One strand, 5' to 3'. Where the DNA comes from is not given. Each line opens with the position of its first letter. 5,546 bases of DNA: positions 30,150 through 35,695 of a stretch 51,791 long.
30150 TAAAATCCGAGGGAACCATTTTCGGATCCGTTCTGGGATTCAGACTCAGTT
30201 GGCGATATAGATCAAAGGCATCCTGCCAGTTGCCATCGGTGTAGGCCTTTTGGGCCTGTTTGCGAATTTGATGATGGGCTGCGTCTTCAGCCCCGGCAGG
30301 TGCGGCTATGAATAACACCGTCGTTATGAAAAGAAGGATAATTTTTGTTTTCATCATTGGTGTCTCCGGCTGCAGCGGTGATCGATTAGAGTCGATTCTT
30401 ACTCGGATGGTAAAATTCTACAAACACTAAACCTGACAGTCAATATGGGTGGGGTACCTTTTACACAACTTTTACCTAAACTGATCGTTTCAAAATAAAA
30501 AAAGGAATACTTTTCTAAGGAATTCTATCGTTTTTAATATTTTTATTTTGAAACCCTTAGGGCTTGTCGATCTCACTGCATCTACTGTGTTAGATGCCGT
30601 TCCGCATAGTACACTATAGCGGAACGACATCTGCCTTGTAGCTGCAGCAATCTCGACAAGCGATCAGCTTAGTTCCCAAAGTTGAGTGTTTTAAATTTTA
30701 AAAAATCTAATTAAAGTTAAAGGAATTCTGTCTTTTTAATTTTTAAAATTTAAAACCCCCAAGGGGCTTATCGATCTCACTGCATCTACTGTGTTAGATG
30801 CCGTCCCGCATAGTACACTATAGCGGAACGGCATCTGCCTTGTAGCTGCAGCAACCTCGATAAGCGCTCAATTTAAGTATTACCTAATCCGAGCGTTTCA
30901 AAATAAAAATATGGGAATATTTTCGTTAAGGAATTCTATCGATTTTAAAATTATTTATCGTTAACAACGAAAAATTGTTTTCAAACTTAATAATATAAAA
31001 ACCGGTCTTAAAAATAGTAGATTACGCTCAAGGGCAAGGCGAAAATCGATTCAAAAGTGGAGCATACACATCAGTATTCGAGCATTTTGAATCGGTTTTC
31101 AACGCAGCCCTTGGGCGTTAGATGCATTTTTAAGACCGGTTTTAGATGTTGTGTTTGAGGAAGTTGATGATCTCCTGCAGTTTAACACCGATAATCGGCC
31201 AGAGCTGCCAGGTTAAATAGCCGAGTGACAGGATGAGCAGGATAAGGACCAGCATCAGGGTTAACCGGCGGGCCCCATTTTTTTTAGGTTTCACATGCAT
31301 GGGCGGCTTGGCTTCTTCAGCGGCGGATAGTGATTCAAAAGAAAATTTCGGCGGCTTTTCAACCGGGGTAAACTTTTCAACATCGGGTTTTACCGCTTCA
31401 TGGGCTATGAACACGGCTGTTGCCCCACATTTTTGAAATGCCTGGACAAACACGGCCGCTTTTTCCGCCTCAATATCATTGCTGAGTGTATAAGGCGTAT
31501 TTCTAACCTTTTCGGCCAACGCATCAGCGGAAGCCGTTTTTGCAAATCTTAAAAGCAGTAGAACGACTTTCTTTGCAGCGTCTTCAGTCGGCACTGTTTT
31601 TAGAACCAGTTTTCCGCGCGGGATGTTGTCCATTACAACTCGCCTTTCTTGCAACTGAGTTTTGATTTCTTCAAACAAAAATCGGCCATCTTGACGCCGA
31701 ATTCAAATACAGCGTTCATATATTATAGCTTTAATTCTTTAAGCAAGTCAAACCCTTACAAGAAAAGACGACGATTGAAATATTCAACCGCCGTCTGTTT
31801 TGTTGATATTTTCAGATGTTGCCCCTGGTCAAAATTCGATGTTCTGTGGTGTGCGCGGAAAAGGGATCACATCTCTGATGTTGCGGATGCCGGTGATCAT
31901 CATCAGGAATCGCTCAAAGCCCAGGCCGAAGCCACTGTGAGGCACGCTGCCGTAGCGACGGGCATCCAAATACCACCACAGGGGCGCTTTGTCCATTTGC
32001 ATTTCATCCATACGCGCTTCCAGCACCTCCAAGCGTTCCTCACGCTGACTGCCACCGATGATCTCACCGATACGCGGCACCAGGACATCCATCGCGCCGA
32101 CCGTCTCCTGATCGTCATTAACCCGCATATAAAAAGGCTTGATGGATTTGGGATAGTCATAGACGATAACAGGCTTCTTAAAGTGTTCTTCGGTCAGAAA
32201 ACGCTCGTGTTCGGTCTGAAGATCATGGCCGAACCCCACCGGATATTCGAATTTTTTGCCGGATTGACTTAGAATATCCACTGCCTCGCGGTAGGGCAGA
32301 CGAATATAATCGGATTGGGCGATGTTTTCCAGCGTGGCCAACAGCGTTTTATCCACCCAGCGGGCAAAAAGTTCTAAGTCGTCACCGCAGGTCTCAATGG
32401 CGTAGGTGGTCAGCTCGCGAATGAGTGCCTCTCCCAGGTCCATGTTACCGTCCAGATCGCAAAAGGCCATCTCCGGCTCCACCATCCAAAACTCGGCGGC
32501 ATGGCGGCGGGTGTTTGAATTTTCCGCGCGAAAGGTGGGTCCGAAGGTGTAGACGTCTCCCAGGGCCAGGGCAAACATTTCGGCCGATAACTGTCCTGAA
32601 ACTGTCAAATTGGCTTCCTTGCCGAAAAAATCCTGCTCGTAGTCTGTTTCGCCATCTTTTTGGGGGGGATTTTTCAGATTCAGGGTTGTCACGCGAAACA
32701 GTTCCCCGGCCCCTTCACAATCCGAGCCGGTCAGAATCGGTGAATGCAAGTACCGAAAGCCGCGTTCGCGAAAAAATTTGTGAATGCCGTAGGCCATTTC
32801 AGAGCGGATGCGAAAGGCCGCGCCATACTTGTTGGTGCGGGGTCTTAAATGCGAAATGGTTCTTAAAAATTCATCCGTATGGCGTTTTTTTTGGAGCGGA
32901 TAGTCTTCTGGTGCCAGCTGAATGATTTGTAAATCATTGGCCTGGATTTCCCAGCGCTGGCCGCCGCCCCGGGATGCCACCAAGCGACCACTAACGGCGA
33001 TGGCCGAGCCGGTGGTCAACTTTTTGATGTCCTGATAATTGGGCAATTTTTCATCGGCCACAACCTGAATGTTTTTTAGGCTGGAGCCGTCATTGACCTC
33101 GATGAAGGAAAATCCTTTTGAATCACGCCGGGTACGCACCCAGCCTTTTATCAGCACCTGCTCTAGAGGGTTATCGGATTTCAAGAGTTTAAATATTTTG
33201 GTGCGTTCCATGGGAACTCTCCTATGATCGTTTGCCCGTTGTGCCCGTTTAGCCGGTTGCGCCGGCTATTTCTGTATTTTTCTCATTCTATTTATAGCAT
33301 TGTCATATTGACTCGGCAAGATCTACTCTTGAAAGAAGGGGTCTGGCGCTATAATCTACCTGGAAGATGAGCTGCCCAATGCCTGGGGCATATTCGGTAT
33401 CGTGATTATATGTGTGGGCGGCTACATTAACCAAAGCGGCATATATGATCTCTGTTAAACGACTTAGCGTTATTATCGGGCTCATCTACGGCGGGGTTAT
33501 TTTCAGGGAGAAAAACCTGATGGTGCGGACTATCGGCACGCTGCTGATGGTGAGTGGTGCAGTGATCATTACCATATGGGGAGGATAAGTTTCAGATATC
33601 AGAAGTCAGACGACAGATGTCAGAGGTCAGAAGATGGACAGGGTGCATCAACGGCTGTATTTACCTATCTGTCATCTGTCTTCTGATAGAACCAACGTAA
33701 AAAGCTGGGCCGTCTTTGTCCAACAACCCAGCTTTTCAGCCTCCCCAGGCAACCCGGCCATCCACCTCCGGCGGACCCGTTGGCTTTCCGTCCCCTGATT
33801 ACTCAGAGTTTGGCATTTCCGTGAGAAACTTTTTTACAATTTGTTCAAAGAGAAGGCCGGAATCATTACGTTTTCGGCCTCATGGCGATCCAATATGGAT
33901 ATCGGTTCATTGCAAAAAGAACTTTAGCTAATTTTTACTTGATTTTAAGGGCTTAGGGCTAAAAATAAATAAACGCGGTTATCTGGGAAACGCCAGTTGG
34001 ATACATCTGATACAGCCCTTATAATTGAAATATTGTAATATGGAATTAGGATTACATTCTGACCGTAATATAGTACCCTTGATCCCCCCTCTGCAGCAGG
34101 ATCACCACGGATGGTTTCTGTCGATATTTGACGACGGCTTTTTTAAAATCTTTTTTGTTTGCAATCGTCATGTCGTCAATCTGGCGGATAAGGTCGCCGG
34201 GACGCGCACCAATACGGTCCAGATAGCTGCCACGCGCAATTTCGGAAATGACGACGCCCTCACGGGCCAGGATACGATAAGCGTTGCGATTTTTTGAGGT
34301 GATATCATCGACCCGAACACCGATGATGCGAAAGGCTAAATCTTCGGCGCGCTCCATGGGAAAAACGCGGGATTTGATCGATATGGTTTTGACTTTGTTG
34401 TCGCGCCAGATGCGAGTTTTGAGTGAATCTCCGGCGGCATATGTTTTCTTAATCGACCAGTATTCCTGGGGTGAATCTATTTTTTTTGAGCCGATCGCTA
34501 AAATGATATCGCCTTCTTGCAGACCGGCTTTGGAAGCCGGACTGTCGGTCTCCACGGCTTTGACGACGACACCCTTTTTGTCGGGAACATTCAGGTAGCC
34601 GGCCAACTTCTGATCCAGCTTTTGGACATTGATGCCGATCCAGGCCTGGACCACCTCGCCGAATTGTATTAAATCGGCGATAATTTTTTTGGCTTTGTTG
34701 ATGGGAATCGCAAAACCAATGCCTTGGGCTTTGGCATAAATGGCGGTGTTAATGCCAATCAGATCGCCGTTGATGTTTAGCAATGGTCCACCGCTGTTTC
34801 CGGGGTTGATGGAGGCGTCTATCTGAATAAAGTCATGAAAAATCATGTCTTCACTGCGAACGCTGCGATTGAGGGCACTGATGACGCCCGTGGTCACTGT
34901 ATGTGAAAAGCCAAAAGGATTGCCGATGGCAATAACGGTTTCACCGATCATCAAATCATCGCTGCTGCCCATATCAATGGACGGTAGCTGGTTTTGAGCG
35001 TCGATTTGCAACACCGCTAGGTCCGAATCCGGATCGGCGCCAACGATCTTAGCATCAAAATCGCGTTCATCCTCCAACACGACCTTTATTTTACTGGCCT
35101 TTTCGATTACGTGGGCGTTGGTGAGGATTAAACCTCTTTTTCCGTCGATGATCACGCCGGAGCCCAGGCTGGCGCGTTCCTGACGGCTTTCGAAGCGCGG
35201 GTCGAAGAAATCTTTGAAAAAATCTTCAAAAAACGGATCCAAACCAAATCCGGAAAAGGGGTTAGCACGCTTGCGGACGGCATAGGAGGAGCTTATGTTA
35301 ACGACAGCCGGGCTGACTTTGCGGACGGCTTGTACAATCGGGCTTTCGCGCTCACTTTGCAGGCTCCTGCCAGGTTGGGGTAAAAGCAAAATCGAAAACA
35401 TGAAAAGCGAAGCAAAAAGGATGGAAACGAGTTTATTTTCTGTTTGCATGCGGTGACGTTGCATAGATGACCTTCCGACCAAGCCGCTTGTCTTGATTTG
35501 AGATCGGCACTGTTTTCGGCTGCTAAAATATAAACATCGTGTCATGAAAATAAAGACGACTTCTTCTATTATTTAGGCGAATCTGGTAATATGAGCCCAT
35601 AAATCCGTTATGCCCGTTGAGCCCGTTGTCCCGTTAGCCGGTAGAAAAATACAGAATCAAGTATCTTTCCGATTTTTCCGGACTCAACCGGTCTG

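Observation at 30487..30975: Tandem ~200-bp structured units with compensatory substitutions upstream of the alpha-2-macroglobulin gene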

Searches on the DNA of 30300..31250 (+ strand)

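Call 8: search_rna_families(source=window, start=30300, end=31250, threshold=evalue, max_evalue=10)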
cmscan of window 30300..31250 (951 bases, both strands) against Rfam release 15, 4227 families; matches with E-value up to 10: 16.
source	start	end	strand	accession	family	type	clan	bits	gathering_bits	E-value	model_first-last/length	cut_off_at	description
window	30681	30761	-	RF03339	mir-3047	Gene; miRNA;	-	23.1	53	0.076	1-61/61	no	mir-3047 microRNA precursor family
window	30683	30763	+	RF03339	mir-3047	Gene; miRNA;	-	21.2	53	0.24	1-61/61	no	mir-3047 microRNA precursor family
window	30316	30362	-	RF02408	snoR124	Gene; snRNA; snoRNA; CD-box;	-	20.4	70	2.9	1-77/77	no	Small nucleolar RNA snoR124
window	30582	30846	-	RF04139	MIR841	Gene; miRNA;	-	19.9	200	0.22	1-212/212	no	MIR841 microRNA precursor family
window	30316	30362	-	RF00069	SNORD24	Gene; snRNA; snoRNA; CD-box;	-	19.6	41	2.6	1-76/76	no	Small nucleolar RNA SNORD24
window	30662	30772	-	RF04134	MIR7504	Gene; miRNA;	-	18.8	83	2.7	1-124/124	no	MIR7504 microRNA precursor family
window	30671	30768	+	RF03940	MIR9563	Gene; miRNA;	-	18.6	90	1.5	1-127/127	no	MIR9563 microRNA precursor family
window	30681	30764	-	RF04157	MIR9486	Gene; miRNA;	-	18.2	100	1.1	1-119/119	no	MIR9486 microRNA precursor family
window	30487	30554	+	RF03205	mir-1898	Gene; miRNA;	-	17.9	78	3.1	1-61/61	no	mir-1898 microRNA precursor family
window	30630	30774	-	RF02036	IMES-3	Gene;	-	17.5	55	1.2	1-149/149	no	IMES-3 RNA motif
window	30313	30365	-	RF01192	SNORD11B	Gene; snRNA; snoRNA; CD-box;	CL00103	17.2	50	7.6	1-87/87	no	Small nucleolar RNA SNORD11B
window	30482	30557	-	RF03305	mir-3338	Gene; miRNA;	-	16.1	95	5.6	1-84/84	no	mir-3338 microRNA precursor family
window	30315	30364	-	RF00158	SNORD82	Gene; snRNA; snoRNA; CD-box;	-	15.6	43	6.2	1-70/70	no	Small nucleolar RNA SNORD82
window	30426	30463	-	RF00032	Histone3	Cis-reg;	-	14.7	34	1.1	1-46/46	no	Histone 3' UTR stem-loop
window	31039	31107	+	RF03881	mir-59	Gene; miRNA;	-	14.7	80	9.4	1-66/66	no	mir-59 microRNA precursor family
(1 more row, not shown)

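Call 57: search_dna_similar(query=window:30476-30875:+, collection=plasmids, mode=distant, max_rows=10)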
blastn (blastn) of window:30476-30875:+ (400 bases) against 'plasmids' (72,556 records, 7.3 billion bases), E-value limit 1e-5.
No match.

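Call 58: search_dna_similar(query=window:30476-30875:+, collection=phages, mode=distant, max_rows=10)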
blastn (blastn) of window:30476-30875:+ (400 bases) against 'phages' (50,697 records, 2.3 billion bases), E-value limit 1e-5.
No match.
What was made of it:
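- On BIME: The host is Desulfobacterota, and the element has no match in the plasmid or phage collections (calls 57, 58).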

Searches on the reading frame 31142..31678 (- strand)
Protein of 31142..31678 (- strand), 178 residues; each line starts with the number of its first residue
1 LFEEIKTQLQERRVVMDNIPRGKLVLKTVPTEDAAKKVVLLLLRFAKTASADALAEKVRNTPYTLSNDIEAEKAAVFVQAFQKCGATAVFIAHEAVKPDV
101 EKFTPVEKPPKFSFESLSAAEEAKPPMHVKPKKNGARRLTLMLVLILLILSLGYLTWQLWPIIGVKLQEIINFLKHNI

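Call 10: find_encoding_contigs(protein=window:31142-31678:-, flank=10000, max_places=10)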
Protein window:31142-31678:- (178 aa): no gene with exactly this product is on record in the collection.

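Call 15: find_encoding_contigs(protein=window:31145-31633:-, flank=10000, max_places=10)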
Protein seq(163 aa) (163 aa): 23 contigs read that carry it; 10 places shown.
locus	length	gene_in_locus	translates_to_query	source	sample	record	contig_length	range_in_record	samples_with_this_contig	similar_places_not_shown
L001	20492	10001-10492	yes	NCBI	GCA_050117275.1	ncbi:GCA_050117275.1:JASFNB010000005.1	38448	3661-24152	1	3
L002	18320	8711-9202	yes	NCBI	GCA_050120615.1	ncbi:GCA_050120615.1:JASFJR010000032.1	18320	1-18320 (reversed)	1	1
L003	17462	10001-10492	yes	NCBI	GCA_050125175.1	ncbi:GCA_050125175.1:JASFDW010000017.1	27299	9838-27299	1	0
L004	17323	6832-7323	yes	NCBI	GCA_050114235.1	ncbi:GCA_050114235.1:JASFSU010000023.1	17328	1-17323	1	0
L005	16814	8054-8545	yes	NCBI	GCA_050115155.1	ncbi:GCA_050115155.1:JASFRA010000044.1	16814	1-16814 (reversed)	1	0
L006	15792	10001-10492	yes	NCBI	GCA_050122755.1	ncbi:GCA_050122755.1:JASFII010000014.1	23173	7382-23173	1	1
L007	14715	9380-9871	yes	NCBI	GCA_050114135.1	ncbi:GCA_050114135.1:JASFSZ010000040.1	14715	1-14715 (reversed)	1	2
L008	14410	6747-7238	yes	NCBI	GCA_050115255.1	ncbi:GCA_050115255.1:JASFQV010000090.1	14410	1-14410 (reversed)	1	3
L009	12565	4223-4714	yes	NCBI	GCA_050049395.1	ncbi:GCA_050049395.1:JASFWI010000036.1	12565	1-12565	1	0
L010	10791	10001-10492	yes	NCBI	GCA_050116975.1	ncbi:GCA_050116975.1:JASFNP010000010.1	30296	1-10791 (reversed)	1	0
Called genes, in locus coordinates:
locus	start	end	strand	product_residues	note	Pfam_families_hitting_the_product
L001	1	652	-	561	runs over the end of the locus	PF14849:YidC_periplas, PF02096:60KD_IMP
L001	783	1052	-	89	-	PF01809:YidD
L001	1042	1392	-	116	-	PF00825:Ribonuclease_P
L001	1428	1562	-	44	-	PF00468:Ribosomal_L34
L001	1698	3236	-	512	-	PF10150:RNase_E_G, PF20833:RNase_E_G_Thio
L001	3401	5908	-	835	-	PF19864:Radical_SAM_N2, PF04055:Radical_SAM, PF10105:DUF2344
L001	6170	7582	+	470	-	PF00089:Trypsin, PF13365:Trypsin_2, PF00595:PDZ (weak), PF13180:PDZ_2, PF17820:PDZ_6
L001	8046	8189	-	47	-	-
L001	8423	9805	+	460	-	PF01336:tRNA_anti-codon, PF00152:tRNA-synt_2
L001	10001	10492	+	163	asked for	-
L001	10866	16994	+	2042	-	PF01835:MG2, PF17791:MG3 (faint), PF07703:A2M_BRD, PF00207:A2M, PF07678:TED_complement, PF17973:bMG10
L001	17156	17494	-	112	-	-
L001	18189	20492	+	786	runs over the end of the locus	PF00939:Na_sulph_symp (weak), PF03600:CitMHS, PF02080:TrkA_C, PF00939:Na_sulph_symp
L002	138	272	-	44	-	PF00468:Ribosomal_L34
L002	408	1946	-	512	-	PF10150:RNase_E_G, PF20833:RNase_E_G_Thio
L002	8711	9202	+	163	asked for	-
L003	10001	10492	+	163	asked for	-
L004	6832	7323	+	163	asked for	-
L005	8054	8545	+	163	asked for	-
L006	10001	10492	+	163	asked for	-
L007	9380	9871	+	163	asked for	-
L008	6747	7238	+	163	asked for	-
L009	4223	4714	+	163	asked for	-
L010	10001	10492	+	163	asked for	-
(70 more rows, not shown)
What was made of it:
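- Tried and rejected: The ATG-start 163-aa protein worked (calls 10, 15).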

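Call 16: search_protein_families(library=pfam, proteins=[window:31142-31633:-])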
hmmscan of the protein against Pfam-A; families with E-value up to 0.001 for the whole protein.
window:31142-31633:- (163 aa): 0 families

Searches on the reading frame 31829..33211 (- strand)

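Call 16: search_protein_families(library=pfam, proteins=[window:31829-33211:-])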
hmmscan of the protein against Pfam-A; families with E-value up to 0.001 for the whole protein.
window:31829-33211:- (460 aa): 3 families
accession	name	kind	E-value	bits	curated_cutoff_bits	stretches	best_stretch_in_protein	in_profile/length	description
PF00152.25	tRNA-synt_2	-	1.8e-65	221.5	25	1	118-454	7-307/308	tRNA synthetases class II (D, K and N)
PF01336.31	tRNA_anti-codon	-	5.8e-15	55.4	27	1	19-97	1-75/75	OB-fold nucleic acid binding domain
PF01409.25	tRNA-synt_2d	-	0.00094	19.2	19.8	0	424-448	211-235/246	tRNA synthetases class II core domain (F)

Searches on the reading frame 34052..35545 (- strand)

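Call 16: search_protein_families(library=pfam, proteins=[window:34052-35545:-])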
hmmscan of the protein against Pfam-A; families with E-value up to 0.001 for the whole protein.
window:34052-35545:- (497 aa): 6 families
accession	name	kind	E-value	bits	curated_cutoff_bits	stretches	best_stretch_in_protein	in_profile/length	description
PF13365.12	Trypsin_2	-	1.8e-34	120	27.6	1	128-265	1-144/144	Trypsin-like peptidase domain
PF00089.32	Trypsin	-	2.4e-20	73.8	20.6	1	127-289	26-220/220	Trypsin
PF13180.12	PDZ_2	-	1e-18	67.8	27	2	303-391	3-79/80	PDZ domain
PF17820.7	PDZ_6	-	1.2e-17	63.9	27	2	327-362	1-36/54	PDZ domain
PF00595.29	PDZ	-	4.6e-13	49.8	23.2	1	300-358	9-59/81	PDZ domain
PF14685.13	PDZ_Tricorn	-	0.0005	20.4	25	0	441-487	32-79/88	Tricorn protease PDZ domain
